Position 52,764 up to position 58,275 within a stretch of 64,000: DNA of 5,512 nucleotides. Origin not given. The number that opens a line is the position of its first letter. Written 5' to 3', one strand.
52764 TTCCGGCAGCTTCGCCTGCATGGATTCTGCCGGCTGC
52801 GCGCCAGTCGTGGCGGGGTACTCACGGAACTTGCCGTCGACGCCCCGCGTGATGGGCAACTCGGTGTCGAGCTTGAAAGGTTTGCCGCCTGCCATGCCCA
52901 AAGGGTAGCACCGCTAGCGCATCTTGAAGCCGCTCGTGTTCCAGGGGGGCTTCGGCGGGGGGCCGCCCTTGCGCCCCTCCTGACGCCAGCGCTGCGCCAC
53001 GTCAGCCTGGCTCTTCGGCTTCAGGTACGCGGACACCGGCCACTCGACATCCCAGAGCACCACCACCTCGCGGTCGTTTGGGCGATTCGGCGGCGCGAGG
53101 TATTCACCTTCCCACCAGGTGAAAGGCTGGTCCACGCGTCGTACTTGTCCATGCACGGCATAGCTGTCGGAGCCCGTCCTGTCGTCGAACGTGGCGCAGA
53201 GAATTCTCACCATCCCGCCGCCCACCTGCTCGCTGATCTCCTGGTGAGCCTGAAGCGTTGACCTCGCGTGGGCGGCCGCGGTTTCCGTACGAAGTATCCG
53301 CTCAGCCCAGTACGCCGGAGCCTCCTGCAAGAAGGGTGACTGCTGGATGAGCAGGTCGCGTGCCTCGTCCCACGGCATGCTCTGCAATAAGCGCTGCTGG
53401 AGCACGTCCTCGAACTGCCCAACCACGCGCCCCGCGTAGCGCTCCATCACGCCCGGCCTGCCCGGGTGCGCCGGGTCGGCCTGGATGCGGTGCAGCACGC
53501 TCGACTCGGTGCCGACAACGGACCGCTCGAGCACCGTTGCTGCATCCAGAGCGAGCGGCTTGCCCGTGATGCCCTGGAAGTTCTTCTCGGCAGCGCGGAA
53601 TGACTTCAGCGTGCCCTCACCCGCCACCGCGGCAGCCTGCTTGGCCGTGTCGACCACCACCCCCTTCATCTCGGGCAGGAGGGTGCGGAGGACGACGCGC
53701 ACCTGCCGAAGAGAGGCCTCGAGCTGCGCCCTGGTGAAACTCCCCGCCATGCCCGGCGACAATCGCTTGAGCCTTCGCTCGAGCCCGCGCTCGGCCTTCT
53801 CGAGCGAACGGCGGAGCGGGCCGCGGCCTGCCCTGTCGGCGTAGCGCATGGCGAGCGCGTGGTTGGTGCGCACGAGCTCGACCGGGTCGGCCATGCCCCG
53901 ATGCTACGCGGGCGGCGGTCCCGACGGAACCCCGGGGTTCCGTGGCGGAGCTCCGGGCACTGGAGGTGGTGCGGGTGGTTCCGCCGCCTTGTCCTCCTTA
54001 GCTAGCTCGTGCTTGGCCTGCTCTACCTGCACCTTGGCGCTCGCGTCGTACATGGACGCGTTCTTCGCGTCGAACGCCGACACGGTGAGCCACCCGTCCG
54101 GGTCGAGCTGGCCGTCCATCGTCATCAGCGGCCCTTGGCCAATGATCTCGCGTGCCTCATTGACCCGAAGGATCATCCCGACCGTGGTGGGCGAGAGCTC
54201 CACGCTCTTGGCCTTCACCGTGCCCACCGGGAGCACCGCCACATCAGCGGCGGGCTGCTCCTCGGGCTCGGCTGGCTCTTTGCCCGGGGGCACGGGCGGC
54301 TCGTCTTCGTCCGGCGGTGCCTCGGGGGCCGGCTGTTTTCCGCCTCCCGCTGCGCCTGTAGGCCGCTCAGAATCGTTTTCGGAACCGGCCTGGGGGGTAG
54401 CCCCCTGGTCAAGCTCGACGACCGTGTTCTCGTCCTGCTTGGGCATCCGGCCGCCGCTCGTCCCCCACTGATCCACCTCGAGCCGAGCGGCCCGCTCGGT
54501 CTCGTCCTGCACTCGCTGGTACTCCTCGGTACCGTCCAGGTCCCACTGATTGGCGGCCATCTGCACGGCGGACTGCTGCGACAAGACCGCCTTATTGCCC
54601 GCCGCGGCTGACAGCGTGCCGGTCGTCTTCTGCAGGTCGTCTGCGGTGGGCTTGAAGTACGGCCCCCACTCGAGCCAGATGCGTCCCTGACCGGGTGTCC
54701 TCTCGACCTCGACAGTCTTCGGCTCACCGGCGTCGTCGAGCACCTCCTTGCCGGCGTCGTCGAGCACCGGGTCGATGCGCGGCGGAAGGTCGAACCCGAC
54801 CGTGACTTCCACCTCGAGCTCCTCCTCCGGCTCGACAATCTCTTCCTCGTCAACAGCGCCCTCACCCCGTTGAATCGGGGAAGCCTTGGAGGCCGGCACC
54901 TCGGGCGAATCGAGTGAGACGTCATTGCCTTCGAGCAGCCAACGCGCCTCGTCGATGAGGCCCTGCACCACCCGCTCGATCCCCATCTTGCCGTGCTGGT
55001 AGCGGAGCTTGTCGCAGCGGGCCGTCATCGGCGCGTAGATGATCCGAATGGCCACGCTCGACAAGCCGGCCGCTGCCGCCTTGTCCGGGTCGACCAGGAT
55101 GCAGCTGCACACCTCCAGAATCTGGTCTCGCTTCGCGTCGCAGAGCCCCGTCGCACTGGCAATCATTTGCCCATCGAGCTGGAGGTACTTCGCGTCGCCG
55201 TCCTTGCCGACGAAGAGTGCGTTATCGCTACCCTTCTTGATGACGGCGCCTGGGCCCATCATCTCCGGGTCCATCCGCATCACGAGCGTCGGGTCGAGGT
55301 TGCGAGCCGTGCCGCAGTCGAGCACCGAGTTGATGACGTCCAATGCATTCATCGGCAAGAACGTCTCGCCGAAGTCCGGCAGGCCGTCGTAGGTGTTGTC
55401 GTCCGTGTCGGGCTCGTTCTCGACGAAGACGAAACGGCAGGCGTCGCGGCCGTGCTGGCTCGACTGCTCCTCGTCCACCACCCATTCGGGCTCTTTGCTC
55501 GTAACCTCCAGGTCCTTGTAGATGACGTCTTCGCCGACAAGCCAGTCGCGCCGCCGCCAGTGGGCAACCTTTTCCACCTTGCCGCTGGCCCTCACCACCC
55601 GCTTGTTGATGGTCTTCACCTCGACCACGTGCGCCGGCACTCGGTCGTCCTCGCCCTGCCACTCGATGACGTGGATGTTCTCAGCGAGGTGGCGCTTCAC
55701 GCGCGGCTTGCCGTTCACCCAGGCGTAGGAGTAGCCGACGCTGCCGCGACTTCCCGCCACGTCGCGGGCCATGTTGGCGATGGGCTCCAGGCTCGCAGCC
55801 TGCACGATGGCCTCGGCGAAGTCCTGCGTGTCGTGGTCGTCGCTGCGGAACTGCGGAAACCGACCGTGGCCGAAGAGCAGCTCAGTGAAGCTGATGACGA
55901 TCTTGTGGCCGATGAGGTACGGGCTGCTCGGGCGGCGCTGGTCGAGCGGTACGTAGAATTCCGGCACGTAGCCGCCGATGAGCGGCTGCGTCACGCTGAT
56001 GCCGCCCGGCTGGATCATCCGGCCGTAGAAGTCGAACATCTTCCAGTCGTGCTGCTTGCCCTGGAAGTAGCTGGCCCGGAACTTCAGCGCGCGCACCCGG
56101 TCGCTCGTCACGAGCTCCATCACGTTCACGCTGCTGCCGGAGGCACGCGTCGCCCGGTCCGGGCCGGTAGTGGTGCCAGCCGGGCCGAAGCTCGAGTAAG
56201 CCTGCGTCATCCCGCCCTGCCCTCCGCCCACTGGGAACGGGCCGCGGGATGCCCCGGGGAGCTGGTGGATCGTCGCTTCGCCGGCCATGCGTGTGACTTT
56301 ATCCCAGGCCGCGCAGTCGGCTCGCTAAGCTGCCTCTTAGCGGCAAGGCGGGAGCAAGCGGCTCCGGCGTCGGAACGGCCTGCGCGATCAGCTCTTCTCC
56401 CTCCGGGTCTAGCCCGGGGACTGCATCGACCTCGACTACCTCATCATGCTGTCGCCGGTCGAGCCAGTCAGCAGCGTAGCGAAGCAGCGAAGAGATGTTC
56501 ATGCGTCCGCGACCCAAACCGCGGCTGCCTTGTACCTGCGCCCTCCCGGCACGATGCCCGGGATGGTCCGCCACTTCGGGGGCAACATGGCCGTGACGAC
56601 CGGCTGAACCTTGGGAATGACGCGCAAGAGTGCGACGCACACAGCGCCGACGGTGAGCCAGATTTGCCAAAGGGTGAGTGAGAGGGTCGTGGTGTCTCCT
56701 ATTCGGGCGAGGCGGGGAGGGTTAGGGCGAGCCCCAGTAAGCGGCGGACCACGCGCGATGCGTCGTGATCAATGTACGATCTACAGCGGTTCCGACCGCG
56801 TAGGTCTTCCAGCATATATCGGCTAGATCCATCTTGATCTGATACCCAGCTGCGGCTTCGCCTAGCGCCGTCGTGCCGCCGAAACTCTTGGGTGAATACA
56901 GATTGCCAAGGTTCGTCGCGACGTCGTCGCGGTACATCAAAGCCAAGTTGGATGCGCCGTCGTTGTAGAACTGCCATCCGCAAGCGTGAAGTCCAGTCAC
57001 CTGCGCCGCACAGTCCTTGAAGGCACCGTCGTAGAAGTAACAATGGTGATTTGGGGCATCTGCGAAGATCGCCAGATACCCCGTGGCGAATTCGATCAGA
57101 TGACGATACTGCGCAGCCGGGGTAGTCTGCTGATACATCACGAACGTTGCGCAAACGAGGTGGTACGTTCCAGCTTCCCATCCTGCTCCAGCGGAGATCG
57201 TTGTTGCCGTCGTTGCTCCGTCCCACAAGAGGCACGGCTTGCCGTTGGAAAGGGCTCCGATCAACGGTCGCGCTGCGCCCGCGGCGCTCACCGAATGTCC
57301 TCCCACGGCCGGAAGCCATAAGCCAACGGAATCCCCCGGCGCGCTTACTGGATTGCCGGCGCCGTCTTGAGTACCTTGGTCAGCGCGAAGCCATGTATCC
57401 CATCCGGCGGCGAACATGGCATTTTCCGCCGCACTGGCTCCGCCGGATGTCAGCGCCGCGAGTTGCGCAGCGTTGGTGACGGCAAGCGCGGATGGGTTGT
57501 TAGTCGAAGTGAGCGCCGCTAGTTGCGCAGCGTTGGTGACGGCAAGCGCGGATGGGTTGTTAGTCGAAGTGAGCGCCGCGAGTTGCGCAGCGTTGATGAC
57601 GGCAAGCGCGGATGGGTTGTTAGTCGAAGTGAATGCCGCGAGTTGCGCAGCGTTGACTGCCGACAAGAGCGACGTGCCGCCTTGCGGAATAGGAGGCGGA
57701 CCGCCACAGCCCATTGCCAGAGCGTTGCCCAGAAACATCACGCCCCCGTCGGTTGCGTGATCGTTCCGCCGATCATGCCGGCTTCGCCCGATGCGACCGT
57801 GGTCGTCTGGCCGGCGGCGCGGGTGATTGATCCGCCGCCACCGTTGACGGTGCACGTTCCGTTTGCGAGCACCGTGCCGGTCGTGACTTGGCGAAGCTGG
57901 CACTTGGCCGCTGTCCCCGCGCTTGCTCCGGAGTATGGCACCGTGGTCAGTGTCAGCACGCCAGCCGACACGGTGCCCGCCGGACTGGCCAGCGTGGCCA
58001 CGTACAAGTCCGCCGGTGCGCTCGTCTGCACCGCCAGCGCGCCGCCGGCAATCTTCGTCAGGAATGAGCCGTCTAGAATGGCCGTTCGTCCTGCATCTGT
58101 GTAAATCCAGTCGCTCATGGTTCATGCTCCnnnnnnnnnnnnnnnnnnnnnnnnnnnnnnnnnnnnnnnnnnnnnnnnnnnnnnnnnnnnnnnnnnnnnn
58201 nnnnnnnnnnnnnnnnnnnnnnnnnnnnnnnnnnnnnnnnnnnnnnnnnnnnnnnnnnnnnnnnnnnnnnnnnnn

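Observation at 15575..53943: Perfect 20-bp palindrome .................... present six times, mostly between divergent genes and next to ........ boxes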

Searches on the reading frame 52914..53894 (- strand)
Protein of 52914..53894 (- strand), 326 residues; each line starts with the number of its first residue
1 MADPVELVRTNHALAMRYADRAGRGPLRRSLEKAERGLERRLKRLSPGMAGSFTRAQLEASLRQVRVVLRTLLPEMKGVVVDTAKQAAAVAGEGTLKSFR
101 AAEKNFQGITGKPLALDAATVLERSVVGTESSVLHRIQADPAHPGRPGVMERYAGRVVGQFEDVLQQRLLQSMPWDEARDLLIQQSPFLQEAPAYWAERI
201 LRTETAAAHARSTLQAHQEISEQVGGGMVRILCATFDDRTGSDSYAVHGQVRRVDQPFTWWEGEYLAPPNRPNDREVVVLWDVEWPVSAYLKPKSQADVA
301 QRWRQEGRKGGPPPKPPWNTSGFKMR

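Call 16: search_protein_families(library=pfam, max_evalue=0.01, proteins=[window:52914-53894:-])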
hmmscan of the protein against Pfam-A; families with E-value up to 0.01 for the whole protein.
window:52914-53894:- (326 aa): 1 family
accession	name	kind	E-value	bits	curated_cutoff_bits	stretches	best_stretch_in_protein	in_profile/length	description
PF04233.19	Phage_Mu_F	-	0.0099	17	29.6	0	193-275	32-108/112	Phage Mu protein F like protein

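Call 19: search_protein_families(library=phrogs, max_evalue=0.001, proteins=[window:52914-53894:-])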
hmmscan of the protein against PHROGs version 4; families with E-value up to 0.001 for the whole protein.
window:52914-53894:- (326 aa): 3 families
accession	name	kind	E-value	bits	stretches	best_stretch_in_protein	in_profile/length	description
phrog_241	-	head and packaging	2.6e-05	24.4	1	28-115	41-129/679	head morphogenesis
phrog_3517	-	head and packaging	6.1e-05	23.5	1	194-265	232-304/371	head morphogenesis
phrog_2468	-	head and packaging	9e-05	23.1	0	190-272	178-255/303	head morphogenesis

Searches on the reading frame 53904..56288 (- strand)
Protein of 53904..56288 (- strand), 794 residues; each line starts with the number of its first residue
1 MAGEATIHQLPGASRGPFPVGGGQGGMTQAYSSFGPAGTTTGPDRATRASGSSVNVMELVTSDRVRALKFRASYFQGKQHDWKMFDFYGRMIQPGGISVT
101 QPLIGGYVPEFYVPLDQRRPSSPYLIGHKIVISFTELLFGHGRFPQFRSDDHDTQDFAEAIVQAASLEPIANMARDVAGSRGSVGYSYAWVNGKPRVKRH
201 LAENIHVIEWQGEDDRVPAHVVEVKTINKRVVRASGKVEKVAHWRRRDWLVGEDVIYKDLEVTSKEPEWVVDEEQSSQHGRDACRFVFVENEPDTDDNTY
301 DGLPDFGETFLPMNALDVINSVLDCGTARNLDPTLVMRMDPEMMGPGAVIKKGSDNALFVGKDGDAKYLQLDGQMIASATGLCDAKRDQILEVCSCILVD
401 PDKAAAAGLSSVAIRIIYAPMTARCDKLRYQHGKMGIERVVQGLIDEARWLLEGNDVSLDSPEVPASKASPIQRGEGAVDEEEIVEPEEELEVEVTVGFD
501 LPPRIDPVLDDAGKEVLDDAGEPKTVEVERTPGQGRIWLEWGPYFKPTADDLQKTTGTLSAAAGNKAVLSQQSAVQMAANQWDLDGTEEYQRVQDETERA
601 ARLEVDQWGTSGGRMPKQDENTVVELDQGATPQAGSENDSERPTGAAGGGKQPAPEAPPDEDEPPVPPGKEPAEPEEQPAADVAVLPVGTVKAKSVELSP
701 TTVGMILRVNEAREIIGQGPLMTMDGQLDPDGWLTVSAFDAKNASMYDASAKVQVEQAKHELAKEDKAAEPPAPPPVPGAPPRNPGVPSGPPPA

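Call 16: search_protein_families(library=pfam, max_evalue=0.01, proteins=[window:53904-56288:-])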
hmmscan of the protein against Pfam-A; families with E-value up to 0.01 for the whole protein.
window:53904-56288:- (794 aa): 0 families

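Call 19: search_protein_families(library=phrogs, max_evalue=0.001, proteins=[window:53904-56288:-])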
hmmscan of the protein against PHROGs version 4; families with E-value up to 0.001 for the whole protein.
window:53904-56288:- (794 aa): 1 family
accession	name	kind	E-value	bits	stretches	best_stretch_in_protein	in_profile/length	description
phrog_145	-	head and packaging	0.00022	21.1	1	267-394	220-346/493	portal protein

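Call 20: find_homologous_proteins(query=window:53904-56288:-, max_evalue=0.00001)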
Query window:53904-56288:- (794 aa): 207 proteins with E <= 0.00001 among 8000 candidates; the best 120 are listed.
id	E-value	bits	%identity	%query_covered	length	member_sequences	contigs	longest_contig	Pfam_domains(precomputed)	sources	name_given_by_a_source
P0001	0.0e+0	1754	100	97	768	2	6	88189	-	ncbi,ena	-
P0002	3.6e-173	596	42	97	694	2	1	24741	-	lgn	-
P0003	3.9e-172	593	44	100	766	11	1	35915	-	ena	-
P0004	5.6e-171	589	43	93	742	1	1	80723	-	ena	-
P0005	3.3e-163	563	48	75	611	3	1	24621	-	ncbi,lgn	-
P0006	4.1e-161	556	42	96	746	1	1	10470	-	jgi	jgi:hypothetical protein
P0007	1.6e-152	528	41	96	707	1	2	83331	-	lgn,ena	-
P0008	2.5e-149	517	42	90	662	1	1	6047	-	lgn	-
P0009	1.8e-147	511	46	76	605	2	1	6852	-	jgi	-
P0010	1.2e-146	509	46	75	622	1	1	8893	PF05133.20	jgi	jgi:hypothetical protein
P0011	3.2e-143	497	41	87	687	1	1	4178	-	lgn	-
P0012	2.1e-142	495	40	97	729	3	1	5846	-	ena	-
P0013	2.9e-142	494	46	72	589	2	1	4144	-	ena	-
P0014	2.1e-141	491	46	75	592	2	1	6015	-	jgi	jgi:hypothetical protein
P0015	4.3e-141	490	40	93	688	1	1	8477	-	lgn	-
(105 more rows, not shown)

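Call 21: find_encoding_contigs(protein=P0001, flank=10000, max_places=10)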
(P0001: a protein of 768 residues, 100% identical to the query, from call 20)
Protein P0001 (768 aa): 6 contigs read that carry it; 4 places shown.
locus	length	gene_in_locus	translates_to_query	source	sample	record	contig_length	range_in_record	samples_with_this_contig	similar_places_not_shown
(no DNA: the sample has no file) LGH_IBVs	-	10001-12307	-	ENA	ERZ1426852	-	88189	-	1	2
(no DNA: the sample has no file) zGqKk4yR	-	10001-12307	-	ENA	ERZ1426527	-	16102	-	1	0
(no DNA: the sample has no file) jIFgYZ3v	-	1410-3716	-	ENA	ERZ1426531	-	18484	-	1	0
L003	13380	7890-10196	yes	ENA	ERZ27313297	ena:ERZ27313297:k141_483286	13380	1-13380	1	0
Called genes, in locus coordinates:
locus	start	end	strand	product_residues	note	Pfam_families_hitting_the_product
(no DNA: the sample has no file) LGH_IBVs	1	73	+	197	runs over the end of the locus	-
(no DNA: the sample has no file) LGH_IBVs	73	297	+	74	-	-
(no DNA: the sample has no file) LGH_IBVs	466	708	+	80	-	-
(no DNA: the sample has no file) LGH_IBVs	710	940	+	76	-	-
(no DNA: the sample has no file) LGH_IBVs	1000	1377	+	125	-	-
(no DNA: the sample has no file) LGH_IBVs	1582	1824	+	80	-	-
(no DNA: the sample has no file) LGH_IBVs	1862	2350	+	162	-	-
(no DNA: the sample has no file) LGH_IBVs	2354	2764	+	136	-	-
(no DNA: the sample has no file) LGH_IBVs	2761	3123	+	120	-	-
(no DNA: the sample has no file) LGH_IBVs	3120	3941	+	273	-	-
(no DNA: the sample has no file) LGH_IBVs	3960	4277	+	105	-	-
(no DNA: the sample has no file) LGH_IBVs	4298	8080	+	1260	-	PF27114:Phage_tail_beta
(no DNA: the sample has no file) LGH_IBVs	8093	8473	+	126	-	-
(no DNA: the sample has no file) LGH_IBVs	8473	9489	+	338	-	-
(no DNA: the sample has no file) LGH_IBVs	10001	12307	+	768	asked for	-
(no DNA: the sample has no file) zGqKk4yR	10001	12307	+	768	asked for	-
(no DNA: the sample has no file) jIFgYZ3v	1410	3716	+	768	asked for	-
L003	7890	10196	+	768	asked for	-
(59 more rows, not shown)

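Call 40: search_dna_similar(query=window:53904-56288:-, collection=phages, mode=protein, max_rows=25, max_evalue=0.00001)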
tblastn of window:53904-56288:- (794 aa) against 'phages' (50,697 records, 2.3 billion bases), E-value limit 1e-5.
Records with a match: 6; places in all: 6; records where one place covers at least 80% of the query: 0.
Best place of each record, by identity: <60% 6.
By first word of the organism name: Ralstonia 4; Komagataeibacter 2.
By host as written in the record: Ralstonia pseudosolanacearum I-31 (MT043) 3; Ralstonia pseudosolanacearum I-31 (MT035) 1; Komagataeibacter xylinus NBRC 13773 1; Komagataeibacter xylinus NBRC 13772 1.
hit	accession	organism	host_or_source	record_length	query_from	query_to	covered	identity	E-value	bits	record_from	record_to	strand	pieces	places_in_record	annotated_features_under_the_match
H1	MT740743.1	Ralstonia phage Hyacinthe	Ralstonia pseudosolanacearum I-31 ...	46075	112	445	42%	27.6%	2e-19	100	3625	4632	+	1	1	portal protein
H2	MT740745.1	Ralstonia phage Raharianne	Ralstonia pseudosolanacearum I-31 ...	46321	112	445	42%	27.6%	2e-19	100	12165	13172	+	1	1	portal protein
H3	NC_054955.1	Ralstonia phage Raharianne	Ralstonia pseudosolanacearum I-31 ...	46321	112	445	42%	27.6%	2e-19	100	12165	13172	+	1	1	portal protein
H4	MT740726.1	Ralstonia phage Albius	Ralstonia pseudosolanacearum I-31 ...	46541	112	445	42%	27.6%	2e-19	100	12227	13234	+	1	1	portal protein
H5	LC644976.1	Komagataeibacter phage phiKX2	Komagataeibacter xylinus NBRC 13773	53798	112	437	41%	26.3%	1e-12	78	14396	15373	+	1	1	phage portal protein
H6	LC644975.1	Komagataeibacter phage phiKX1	Komagataeibacter xylinus NBRC 13772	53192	112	437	41%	26.3%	1e-12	78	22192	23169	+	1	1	phage portal protein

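Call 89: find_related_loci(query=A3, collection=viral_contigs, flank=6000)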
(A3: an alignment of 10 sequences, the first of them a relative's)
Query A3 (768 aa) in viral_contigs; peptide patterns used: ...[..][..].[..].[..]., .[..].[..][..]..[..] (x = any residue, [..] = any of these).
101 stretches matched a pattern; 93 encode a relative of the query (tblastn E <= 1e-3); the best 80 are kept; 80 distinct loci.
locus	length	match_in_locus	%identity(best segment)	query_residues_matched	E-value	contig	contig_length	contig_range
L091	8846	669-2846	44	2-768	1e-174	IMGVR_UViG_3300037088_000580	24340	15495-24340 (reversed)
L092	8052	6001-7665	46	1-570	5e-153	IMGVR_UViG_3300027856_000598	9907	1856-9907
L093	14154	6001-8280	46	1-733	5e-153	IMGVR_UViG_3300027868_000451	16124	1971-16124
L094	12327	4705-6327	45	1-570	5e-144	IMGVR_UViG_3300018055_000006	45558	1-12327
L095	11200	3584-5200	46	3-570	2e-142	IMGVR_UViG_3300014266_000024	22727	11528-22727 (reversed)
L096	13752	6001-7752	39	6-621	1e-132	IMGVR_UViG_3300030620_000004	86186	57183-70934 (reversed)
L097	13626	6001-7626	44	1-571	2e-130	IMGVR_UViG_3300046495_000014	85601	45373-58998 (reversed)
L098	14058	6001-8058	39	3-716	5e-130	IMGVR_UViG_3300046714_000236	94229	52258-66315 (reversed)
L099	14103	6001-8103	36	6-763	6e-127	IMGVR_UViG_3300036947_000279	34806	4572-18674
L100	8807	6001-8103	36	6-763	6e-127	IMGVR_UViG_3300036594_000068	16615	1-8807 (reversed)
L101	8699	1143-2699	41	6-559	1e-125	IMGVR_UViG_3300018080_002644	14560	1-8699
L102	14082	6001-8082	37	2-764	7e-123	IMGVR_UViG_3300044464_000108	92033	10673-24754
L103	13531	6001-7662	39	6-594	7e-122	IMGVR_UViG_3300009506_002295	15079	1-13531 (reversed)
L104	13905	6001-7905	36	11-716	5e-120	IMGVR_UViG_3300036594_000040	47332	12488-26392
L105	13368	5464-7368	36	11-716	5e-120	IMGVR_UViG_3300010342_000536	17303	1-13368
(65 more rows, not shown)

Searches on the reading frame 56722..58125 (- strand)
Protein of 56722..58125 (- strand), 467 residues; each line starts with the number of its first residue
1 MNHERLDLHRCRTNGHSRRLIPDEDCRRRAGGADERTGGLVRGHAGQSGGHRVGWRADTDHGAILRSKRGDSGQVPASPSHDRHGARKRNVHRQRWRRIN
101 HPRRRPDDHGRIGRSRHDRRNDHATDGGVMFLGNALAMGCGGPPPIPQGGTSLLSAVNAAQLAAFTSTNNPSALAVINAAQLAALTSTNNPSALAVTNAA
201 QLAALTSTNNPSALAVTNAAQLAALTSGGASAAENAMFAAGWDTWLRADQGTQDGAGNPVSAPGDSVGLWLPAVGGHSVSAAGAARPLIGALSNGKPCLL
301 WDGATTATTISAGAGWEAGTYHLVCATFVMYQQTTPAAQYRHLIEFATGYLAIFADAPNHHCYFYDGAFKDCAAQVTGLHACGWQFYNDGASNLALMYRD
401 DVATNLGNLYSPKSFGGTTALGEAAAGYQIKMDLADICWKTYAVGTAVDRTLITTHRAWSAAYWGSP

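Call 16: search_protein_families(library=pfam, max_evalue=0.01, proteins=[window:56722-58125:-])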
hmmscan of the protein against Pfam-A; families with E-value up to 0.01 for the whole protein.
window:56722-58125:- (467 aa): 0 families

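Call 17: find_encoding_contigs(protein=window:56722-58125:-, flank=10000, max_places=6)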
Protein window:56722-58125:- (467 aa): no gene with exactly this product is on record in the collection.

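Call 18: find_related_loci(query=window:56722-58125:-, collection=viral_contigs, flank=10000)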
Query window:56722-58125:- (467 aa) in viral_contigs; peptide patterns used: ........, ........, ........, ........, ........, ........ (x = any residue, [..] = any of these).
17 stretches matched a pattern, but none encodes a relative of the query by tblastn (E <= 1e-3).
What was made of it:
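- Tried and rejected: The terminase-like ORF gave no exact-protein look-up hit and no IMG/VR relatives (calls 17, 18).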

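Call 19: search_protein_families(library=phrogs, max_evalue=0.001, proteins=[window:56722-58125:-])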
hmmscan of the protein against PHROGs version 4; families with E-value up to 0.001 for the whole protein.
window:56722-58125:- (467 aa): 0 families
